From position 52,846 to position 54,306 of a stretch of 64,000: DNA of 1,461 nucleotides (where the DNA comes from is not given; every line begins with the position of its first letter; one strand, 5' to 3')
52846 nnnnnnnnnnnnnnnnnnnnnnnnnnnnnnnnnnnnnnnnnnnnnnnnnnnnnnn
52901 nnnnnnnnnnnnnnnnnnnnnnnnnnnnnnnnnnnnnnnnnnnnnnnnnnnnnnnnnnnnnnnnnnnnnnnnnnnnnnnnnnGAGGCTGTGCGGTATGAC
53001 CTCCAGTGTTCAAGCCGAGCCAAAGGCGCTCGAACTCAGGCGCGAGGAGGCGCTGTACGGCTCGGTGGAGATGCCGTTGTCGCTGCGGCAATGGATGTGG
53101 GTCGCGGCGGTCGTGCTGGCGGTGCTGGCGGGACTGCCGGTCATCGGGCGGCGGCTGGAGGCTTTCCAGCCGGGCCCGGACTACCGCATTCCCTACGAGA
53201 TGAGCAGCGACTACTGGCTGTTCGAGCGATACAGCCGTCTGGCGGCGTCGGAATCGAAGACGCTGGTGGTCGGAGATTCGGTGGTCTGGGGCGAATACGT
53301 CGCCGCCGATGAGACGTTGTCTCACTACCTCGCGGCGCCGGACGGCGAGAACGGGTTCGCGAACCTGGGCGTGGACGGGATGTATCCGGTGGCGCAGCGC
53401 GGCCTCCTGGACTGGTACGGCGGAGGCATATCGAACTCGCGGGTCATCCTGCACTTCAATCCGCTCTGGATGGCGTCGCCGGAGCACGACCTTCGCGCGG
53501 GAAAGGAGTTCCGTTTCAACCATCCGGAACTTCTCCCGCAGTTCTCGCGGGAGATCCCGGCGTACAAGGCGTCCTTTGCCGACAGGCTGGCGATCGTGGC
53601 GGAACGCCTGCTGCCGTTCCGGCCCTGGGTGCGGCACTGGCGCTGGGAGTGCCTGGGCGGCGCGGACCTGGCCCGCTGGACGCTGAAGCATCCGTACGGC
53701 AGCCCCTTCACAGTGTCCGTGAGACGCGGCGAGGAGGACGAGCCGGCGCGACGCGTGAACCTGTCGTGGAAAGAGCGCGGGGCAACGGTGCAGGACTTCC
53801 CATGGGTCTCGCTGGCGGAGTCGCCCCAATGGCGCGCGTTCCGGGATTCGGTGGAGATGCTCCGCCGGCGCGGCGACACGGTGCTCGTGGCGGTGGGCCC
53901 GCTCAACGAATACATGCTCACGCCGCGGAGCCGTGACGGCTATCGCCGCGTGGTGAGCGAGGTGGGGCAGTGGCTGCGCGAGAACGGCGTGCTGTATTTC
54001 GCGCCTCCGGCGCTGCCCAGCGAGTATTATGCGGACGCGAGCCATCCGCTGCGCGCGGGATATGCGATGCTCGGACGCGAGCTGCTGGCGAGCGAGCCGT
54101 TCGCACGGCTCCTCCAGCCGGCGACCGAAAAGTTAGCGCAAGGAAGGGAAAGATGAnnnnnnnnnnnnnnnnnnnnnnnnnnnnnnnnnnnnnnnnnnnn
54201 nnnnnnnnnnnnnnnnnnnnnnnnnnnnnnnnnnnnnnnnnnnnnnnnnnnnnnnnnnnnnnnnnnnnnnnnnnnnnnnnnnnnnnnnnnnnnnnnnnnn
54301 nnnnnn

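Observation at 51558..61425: Eight-gene co-directional operon: MBOAT, SGNH-like partner, TolB-like propeller, two tandem paralogous lipoproteins (one with CBM-like module), FGE-domain lipoprotein, amidohydrolase-like enzyme. Candidate uncharacterised envelope glycan O-acylation/remodelling system.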

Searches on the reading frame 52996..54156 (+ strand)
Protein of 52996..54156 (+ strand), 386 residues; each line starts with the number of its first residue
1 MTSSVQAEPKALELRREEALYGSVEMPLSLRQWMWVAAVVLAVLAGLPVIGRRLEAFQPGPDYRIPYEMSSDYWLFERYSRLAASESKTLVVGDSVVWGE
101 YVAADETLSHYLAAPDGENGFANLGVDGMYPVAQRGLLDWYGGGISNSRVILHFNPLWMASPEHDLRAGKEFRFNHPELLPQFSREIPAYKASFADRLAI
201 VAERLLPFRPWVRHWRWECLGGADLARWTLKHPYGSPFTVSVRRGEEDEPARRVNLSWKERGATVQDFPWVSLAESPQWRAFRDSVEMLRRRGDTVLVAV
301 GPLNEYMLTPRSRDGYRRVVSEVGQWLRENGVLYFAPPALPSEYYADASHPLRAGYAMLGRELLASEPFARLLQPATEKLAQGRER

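Call 5: search_protein_families(library=pfam, proteins=[window:52996-54156:+], max_evalue=0.01)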
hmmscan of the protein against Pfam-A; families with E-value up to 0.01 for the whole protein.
window:52996-54156:+ (386 aa): 0 families

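Call 7: search_protein_families(library=ncbifam, proteins=[window:52996-54156:+], max_evalue=0.01)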
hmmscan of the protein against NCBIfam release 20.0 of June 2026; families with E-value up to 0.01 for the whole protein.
window:52996-54156:+ (386 aa): 0 families
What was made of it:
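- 52996..54156 (+): g2: N-terminally anchored SGNH-fold acyltransferase partner, DltD-like (386 aa). No Pfam or NCBIfam hit (calls 5, 7).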

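Call 18: search_solved_structures(query=window:52996-54156:+, max_evalue=10, show_alignments=2)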
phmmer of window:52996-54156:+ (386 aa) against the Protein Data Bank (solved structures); distinct sequences matched with E-value up to 10: 1.
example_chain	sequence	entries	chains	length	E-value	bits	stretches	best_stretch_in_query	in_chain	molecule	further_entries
7fj1_1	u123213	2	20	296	0.88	11.7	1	291-345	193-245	Triplex capsid protein 2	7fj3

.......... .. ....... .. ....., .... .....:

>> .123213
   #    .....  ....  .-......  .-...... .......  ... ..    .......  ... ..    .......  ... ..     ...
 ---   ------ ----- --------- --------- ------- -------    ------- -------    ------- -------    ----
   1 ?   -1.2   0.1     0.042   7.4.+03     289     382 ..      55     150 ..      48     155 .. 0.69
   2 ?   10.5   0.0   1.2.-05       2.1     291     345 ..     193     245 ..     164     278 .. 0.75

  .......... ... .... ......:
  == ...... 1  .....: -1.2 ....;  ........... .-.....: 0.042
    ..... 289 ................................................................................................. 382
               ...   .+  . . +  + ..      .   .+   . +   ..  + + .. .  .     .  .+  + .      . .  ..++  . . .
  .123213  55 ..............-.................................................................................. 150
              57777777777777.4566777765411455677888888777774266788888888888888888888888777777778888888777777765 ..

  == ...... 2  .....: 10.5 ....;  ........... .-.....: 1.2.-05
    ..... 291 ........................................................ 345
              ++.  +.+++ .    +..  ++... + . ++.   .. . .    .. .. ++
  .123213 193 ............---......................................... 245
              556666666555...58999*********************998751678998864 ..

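Call 20: find_homologous_proteins(query=window:52996-54156:+)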
Query window:52996-54156:+ (386 aa): 713 proteins with E <= 0.001 among 8000 candidates; the best 120 are listed.
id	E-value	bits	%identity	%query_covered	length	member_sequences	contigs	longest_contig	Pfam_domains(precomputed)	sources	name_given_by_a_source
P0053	1.0e-260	883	100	100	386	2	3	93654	-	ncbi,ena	ncbi:MAG: hypothetical protein ACLQVA_13000 [Candidatus Brocadiia bacterium]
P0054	7.6e-233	791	89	100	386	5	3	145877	-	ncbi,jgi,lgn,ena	ncbi:MAG: hypothetical protein ABSA67_07755 [Candidatus Brocadiia bacterium]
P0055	2.1e-224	763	86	100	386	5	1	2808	-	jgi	-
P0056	9.7e-215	731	83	100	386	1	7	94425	-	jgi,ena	jgi:hypothetical protein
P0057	3.0e-208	710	81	100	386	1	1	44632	-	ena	-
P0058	2.1e-206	704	82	97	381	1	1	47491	-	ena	-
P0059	1.6e-204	697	79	100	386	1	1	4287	-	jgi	-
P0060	4.2e-204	696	79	100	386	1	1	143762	-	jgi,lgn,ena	jgi:hypothetical protein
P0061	6.5e-194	663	76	100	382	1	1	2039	-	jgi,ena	-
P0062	1.1e-192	658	77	97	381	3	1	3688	-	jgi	jgi:hypothetical protein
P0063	5.1e-146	505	59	98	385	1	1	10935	-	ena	-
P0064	1.0e-132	461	59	91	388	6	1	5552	-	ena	-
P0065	5.5e-120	419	52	96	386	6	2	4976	-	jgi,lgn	jgi:hypothetical protein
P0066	3.7e-117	410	53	91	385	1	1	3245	-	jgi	-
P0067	9.6e-117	408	55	91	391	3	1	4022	-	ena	-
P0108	4.5e-106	373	49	94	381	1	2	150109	-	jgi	jgi:hypothetical protein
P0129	1.0e-104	369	49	89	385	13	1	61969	-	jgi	jgi:hypothetical protein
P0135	1.8e-104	368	47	90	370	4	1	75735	-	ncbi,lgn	ncbi:MAG: hypothetical protein ABFE13_19620 [Phycisphaerales bacterium]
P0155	1.8e-103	365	47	89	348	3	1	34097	-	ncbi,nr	ncbi:hypothetical protein FJZ31_24205 [Candidatus Poribacteria bacterium]|nr:hypothetical protein [C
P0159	2.7e-103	364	48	93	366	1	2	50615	-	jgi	jgi:hypothetical protein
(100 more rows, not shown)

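Call 30: predict_structure(alignment_id=A2)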
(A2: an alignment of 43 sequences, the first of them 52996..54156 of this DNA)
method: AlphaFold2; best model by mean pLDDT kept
length: 386 residues; sequences in the alignment: 43
mean_pLDDT: 85.2   pTM: 0.83
mean pLDDT of the five models: 85.2, 84.6, 84.2, 83.7, 83.2
residues with pLDDT >= 90: 222; 70-90: 105; 50-70: 29; < 50: 30
segments of 3 or more residues with pLDDT < 50: 1-13, 245-247, 380-386
pLDDT, mean of each block of 10 residues (from residue 1): 38 49 70 93 89 81 87 92 93 94 93 84 93 95 92 96 87 81 85 91 86 85 83 75 50 81 92 94 97 96 94 97 98 96 94 97 96 68 44
secondary structure, 60 per line:
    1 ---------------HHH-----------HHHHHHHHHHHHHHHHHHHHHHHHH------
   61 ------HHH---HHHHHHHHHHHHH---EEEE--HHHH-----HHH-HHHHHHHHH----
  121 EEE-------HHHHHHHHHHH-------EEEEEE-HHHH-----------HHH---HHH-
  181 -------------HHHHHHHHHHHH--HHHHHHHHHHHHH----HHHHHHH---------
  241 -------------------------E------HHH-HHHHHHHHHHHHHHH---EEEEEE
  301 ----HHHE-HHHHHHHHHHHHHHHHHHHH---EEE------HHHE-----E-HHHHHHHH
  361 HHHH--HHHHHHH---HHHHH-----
elements in order: H30-54 H73-85 E89-92 H95-98 H108-116 E121-123 H131-141 E149-154 H156-159 H194-205 H208-220 H225-231 H277-291 E295-300 H310-329 E333-335 H353-364 H367-373 H377-381
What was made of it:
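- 52996..54156 (+): The AF2 model has pLDDT 85 (call 30).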

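Call 33: find_encoding_contigs(protein=P0155, flank=10000, max_places=1)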
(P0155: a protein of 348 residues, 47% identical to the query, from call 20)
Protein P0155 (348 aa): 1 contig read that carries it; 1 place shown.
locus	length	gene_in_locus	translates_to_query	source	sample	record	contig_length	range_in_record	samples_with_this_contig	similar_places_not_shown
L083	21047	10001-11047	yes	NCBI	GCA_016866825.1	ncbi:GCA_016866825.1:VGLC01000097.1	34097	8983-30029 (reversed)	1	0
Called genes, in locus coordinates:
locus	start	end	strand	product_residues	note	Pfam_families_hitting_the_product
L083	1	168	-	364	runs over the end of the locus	PF24463:DUF7577 (faint), PF03781:FGE-sulfatase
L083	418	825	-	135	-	PF01850:PIN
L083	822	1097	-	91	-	PF01954:AF2212-like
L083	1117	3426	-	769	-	PF00069:Pkinase, PF07714:PK_Tyr_Ser-Thr, PF00481:PP2C, PF13672:PP2C_2, PF07228:SpoIIE (weak)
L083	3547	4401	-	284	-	PF02569:Pantoate_ligase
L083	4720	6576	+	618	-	-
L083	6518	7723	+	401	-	PF01408:GFO_IDH_MocA, PF22725:GFO_IDH_MocA_C3, PF02894:GFO_IDH_MocA_C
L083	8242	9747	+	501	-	PF02837:Glyco_hydro_2_N, PF26549:Tricorn_N, PF07676:PD40 (faint), PF26550:Tricorn_2nd (weak)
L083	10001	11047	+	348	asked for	-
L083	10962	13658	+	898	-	PF26549:Tricorn_N (weak), PF07676:PD40 (faint), PF26550:Tricorn_2nd, PF26549:Tricorn_N (weak)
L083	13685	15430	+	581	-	-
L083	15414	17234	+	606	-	-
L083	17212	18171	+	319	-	PF03781:FGE-sulfatase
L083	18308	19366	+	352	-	PF01408:GFO_IDH_MocA, PF22725:GFO_IDH_MocA_C3, PF02894:GFO_IDH_MocA_C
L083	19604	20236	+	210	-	-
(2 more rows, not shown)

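Call 34: find_encoding_contigs(protein=P0135, flank=10000, max_places=1)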
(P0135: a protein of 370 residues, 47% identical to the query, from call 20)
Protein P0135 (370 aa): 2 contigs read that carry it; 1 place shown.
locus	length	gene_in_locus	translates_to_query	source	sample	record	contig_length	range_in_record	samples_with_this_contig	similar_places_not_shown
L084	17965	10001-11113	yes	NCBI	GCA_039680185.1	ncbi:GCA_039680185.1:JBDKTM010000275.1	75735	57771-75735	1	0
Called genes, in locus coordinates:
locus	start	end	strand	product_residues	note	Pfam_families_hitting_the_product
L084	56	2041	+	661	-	PF01120:Alpha_L_fucos, PF16757:Fucosidase_C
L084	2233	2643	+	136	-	PF12802:MarR_2, PF22381:Staph_reg_Sar_Rot (weak), PF01047:MarR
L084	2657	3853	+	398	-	PF00756:Esterase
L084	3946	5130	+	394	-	PF02922:CBM_48 (weak), PF00756:Esterase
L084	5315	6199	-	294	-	PF07963:N_methyl (weak)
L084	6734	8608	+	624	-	PF03781:FGE-sulfatase, PF00850:Hist_deacetyl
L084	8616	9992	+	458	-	PF03062:MBOAT, PF13813:MBOAT_2 (weak)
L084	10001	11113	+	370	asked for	-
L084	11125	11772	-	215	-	PF00849:PseudoU_synth_2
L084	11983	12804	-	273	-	PF01242:PTPS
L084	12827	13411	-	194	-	PF01227:GTP_cyclohydroI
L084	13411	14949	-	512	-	PF02789:Peptidase_M17_N, PF00883:Peptidase_M17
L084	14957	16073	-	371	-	PF03462:PCRF, PF00472:RF-1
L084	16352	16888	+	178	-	-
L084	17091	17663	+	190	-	PF00440:TetR_N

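Call 39: fold_search(model_id=the predicted structure, library=pdb)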
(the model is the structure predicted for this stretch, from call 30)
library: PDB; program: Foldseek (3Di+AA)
matches with E <= 10: 585; with E <= 0.001: 10
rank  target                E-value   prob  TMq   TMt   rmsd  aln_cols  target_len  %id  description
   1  3bma_F                1.4e-05  1.00  0.39  0.39  15.2       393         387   11  Crystal structure of D-alanyl-lipoteichoic acid synthetase from Streptococcus pneumoniae R6 (released 2007-12-25)
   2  7dxm_B                1.6e-05  1.00  0.43  0.42  13.0       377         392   12  Crystal structure of DltD (released 2021-07-21)
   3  6o93                  2.5e-05  1.00  0.43  0.42  12.7       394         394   11  D-alanyl transferase DltD from Enterococcus faecalis (released 2019-03-27)
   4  6pfx_B                5.7e-05  1.00  0.39  0.40  12.0       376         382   15  D-alanyl transferase DltD from Enterococcus faecium (released 2019-07-03)
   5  7dxm_A                7.1e-05  1.00  0.44  0.43  12.4       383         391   12  Crystal structure of DltD (released 2021-07-21)
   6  6pfx_A                8.9e-05  1.00  0.40  0.40  12.2       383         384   15  D-alanyl transferase DltD from Enterococcus faecium (released 2019-07-03)
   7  3bma_B                8.9e-05  1.00  0.39  0.38  15.2       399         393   11  Crystal structure of D-alanyl-lipoteichoic acid synthetase from Streptococcus pneumoniae R6 (released 2007-12-25)
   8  3bma_E                3.0e-04  1.00  0.40  0.40  12.9       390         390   12  Crystal structure of D-alanyl-lipoteichoic acid synthetase from Streptococcus pneumoniae R6 (released 2007-12-25)
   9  3bma_A                3.1e-04  1.00  0.40  0.39  14.9       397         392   12  Crystal structure of D-alanyl-lipoteichoic acid synthetase from Streptococcus pneumoniae R6 (released 2007-12-25)
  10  3bma_C                4.6e-04  1.00  0.41  0.40  14.4       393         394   10  Crystal structure of D-alanyl-lipoteichoic acid synthetase from Streptococcus pneumoniae R6 (released 2007-12-25)
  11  7dxm_C                1.5e-03  1.00  0.40  0.40  12.4       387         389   10  Crystal structure of DltD (released 2021-07-21)
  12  3bma_D                1.5e-03  1.00  0.39  0.39  13.2       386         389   12  Crystal structure of D-alanyl-lipoteichoic acid synthetase from Streptococcus pneumoniae R6 (released 2007-12-25)
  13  9hi5_A                1.7e-03  1.00  0.36  0.67   9.2       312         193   10  Structure of scaffold FI6-focused design_02 (released 2025-12-03)
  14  9hi5_B                7.6e-03  1.00  0.37  0.62   7.3       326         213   12  Structure of scaffold FI6-focused design_02 (released 2025-12-03)
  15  4rsh_A                8.0e-03  1.00  0.35  0.72   9.1       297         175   11  Structure of a putative lipolytic protein of G-D-S-L family from Desulfitobacterium hafniense DCB-2 (released 2014-11-19)
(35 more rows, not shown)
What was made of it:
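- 52996..54156 (+): The top 12 Foldseek PDB hits are DltD (call 39).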

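Call 46: search_protein_families(library=pfam, alignment_id=A2, max_evalue=0.1)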
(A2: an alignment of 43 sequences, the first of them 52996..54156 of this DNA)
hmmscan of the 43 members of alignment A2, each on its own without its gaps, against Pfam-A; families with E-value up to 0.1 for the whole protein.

A. member 1, window:52996-54156:+ (386 aa): 1 family
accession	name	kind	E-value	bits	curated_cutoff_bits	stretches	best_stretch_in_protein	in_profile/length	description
PF13472.12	Lipase_GDSL_2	-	0.045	14.7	32.9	0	277-357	87-177/178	GDSL-like Lipase/Acylhydrolase family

B. families by the number of members that match (of 43 scanned): 8 families
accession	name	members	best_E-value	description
PF13472.12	Lipase_GDSL_2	7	7e-05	GDSL-like Lipase/Acylhydrolase family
PF04564.21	U-box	6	0.023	U-box domain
PF04914.18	DltD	2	0.00017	DltD protein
PF00657.28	Lipase_GDSL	2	0.038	GDSL-like Lipase/Acylhydrolase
PF08732.16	HIM1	1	0.0056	HIM1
PF03893.22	Lipase3_N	1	0.052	Lipase 3 N-terminal region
PF14435.11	SUKH-4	1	0.054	SUKH-4 immunity protein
PF19258.4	KxYKxGKxW_sig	1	0.079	KxYKxGKxW signal peptide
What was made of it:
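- On DltD family (PF04914): Only 2 of 43 family members give weak hits (best 1.7e-4, call 46).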

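Call 73: find_encoding_contigs(protein=P0108, flank=10000, max_places=1)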
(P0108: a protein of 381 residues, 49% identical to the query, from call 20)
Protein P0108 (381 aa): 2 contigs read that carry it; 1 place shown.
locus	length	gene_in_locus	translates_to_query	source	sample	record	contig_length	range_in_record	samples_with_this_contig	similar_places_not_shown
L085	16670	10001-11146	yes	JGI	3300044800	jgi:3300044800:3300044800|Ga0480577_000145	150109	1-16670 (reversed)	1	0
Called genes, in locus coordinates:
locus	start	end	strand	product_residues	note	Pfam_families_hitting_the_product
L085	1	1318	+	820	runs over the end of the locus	PF07944:Beta-AFase-like_GH127_cat, PF20736:Glyco_hydro127M, PF20737:Glyco_hydro127C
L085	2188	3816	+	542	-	PF05345:He_PIG (weak), PF00188:CAP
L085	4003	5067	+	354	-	PF26549:Tricorn_N (weak), PF26550:Tricorn_2nd (faint), PF07676:PD40 (faint)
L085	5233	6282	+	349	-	PF00930:DPPIV_N (faint), PF26550:Tricorn_2nd (faint), PF26549:Tricorn_N, PF07676:PD40 (faint), PF25174:Beta-prop_THOC3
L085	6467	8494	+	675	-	PF03781:FGE-sulfatase, PF00850:Hist_deacetyl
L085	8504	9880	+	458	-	PF03062:MBOAT, PF13813:MBOAT_2 (weak)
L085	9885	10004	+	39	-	-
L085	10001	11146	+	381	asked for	-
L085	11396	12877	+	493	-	PF01011:PQQ (faint), PF13360:PQQ_2 (weak), PF13570:Beta-prop_ACSF4, PF13360:PQQ_2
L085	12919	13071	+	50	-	-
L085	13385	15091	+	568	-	PF03235:GmrSD_N, PF07510:GmrSD_C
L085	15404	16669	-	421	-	?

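Call 74: find_encoding_contigs(protein=P0129, flank=10000, max_places=1)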
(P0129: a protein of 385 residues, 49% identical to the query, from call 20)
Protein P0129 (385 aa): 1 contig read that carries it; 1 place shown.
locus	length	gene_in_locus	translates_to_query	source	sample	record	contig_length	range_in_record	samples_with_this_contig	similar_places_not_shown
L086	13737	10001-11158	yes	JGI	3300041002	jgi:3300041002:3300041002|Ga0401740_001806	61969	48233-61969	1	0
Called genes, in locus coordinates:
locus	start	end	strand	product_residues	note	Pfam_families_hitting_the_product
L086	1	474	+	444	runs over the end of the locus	PF13360:PQQ_2, PF13570:Beta-prop_ACSF4 (faint), PF01011:PQQ (faint), PF13360:PQQ_2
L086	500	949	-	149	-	PF02082:Rrf2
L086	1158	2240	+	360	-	PF03054:tRNA_Me_trans, PF20259:tRNA_Me_trans_M, PF20258:tRNA_Me_trans_C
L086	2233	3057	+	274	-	PF00899:ThiF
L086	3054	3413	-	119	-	PF13298:LigD_N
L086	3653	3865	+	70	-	PF02597:ThiS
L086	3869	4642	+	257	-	PF05690:ThiG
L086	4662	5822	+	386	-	PF04055:Radical_SAM, PF06968:BATS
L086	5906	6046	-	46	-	-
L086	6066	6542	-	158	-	PF00075:RNase_H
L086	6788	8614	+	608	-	PF03781:FGE-sulfatase, PF00850:Hist_deacetyl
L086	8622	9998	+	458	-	PF03062:MBOAT, PF13813:MBOAT_2 (weak)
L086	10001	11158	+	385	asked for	-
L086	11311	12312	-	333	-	PF26549:Tricorn_N (weak), PF26550:Tricorn_2nd (faint), PF00930:DPPIV_N (faint), PF00400:WD40 (faint), PF07676:PD40 (faint), PF25174:Beta-prop_THOC3 (weak)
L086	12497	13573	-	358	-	PF26549:Tricorn_N (weak), PF26550:Tricorn_2nd (faint), PF07676:PD40 (faint)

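Call 75: find_encoding_contigs(protein=P0159, flank=10000, max_places=1)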
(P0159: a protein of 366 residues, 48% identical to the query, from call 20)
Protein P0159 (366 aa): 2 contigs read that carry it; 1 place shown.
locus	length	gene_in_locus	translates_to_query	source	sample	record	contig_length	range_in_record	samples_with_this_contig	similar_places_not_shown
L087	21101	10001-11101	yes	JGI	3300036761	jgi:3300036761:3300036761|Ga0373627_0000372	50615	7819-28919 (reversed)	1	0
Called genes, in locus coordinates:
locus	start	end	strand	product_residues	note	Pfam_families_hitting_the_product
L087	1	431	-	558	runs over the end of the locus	PF07676:PD40 (weak), PF13385:Laminin_G_3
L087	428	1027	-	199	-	-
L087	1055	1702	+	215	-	-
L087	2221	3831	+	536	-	PF05345:He_PIG (weak), PF00188:CAP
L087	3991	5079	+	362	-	PF26549:Tricorn_N (weak), PF26550:Tricorn_2nd (faint), PF07676:PD40 (faint)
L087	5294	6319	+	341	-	PF26550:Tricorn_2nd (faint), PF26549:Tricorn_N (faint), PF07676:PD40 (faint), PF25174:Beta-prop_THOC3 (weak)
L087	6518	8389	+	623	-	PF03781:FGE-sulfatase, PF00850:Hist_deacetyl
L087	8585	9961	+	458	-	PF03062:MBOAT, PF13813:MBOAT_2 (weak)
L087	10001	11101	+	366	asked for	-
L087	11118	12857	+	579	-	PF13360:PQQ_2, PF13570:Beta-prop_ACSF4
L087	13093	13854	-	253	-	PF07963:N_methyl, PF07596:SBP_bac_10 (faint)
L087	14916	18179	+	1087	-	PF13385:Laminin_G_3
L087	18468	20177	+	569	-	PF16656:Pur_ac_phosph_N (faint)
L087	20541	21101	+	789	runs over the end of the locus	PF16656:Pur_ac_phosph_N (faint), PF13385:Laminin_G_3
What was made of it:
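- Loci found through g2 homologues that lack A/B still carry FGE next to MBOAT-SGNH, with two PD40 genes in three of the four (calls 34, 73-75). M-S occurs without A/B in L084-L087 (calls 34, 73-75). M-S with PD40 and FGE occurs without A/B (calls 34, 73-75).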
